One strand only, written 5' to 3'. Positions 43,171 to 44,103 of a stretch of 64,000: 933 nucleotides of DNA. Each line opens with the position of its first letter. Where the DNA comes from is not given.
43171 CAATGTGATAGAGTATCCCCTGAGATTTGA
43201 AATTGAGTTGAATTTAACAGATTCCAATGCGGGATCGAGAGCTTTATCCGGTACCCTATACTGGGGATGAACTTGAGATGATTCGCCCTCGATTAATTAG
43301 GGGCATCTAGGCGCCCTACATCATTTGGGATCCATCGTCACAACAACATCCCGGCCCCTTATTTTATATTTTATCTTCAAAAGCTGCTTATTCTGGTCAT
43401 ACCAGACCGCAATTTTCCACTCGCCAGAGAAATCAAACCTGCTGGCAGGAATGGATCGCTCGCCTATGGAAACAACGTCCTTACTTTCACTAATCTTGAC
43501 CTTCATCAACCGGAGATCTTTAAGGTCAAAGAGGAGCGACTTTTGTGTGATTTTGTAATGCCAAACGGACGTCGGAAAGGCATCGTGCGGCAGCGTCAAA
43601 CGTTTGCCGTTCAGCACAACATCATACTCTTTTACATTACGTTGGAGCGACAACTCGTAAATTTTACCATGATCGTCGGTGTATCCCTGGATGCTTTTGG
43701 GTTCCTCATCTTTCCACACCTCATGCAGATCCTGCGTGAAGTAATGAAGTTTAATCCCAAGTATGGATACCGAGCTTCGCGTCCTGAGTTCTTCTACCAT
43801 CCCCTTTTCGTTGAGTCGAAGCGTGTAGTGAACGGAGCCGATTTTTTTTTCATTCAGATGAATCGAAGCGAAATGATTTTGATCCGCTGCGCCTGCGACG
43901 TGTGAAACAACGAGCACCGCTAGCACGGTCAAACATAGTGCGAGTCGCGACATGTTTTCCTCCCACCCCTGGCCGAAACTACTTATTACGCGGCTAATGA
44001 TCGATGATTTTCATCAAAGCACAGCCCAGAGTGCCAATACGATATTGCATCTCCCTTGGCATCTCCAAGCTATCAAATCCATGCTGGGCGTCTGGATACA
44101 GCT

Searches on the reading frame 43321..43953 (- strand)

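Call 26: search_protein_families(library=pfam, proteins=[window:43321-43953:-], max_evalue=0.001)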
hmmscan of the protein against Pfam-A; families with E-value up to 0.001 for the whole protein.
window:43321-43953:- (210 aa): 1 family
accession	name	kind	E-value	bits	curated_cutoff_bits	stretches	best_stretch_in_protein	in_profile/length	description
PF19630.5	DUF6134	-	5.1e-28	98.8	27.9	1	31-206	3-182/184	Domain of unknown function (DUF6134)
